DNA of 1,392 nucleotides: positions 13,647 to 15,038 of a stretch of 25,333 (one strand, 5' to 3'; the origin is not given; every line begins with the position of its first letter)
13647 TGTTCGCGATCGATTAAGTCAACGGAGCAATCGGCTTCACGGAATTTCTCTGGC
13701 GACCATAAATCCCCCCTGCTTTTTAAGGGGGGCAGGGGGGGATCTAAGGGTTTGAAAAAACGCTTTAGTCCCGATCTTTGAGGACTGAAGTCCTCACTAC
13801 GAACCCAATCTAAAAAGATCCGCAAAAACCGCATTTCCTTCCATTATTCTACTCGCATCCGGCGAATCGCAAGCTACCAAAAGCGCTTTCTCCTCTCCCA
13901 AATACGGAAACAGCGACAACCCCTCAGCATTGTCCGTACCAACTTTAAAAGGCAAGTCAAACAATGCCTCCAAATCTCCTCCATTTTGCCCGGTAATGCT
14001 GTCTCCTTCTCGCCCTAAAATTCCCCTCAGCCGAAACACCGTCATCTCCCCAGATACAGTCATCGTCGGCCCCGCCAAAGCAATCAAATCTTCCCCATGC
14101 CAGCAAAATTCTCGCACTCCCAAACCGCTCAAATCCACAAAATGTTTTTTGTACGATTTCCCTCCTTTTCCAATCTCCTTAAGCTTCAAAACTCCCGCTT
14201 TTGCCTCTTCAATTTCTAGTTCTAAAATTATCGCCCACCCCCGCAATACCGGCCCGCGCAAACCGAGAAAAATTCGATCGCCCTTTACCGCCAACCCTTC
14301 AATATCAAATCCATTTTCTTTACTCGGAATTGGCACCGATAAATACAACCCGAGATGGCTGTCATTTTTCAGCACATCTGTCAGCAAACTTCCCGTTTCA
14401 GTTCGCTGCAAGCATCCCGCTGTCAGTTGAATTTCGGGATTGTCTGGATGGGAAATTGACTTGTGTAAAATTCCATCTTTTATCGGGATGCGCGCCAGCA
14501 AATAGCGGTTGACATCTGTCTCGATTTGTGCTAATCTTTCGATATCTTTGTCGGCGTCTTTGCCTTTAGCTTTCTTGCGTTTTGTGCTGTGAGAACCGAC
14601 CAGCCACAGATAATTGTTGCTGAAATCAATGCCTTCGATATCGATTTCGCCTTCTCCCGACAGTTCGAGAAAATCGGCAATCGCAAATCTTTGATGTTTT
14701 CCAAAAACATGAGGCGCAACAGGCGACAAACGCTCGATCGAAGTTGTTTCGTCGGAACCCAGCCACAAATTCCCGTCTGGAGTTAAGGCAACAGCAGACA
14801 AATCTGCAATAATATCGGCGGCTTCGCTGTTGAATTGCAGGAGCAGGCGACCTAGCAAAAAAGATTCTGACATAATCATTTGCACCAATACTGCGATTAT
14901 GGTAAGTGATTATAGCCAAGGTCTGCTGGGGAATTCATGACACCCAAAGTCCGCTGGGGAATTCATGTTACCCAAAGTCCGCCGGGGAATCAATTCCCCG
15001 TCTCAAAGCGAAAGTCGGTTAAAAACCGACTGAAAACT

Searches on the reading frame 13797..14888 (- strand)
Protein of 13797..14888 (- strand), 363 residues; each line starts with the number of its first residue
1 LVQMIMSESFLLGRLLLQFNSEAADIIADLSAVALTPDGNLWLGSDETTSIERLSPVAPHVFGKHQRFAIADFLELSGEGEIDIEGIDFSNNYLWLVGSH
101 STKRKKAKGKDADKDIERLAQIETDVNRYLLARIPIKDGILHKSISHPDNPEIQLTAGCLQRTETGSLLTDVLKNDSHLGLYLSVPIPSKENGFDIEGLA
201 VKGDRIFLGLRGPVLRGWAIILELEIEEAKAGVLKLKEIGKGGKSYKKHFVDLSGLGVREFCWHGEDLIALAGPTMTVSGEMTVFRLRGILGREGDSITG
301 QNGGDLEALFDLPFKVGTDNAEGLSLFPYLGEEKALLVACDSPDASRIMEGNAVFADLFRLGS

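Call 24: search_protein_families(library=pfam, proteins=[window:13797-14888:-], max_evalue=0.0001)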
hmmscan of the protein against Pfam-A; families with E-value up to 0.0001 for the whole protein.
window:13797-14888:- (363 aa): 1 family
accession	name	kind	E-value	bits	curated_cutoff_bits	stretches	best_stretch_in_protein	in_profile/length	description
PF12275.14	DUF3616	-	9.3e-128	426.6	20.6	1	29-357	1-327/327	Protein of unknown function (DUF3616)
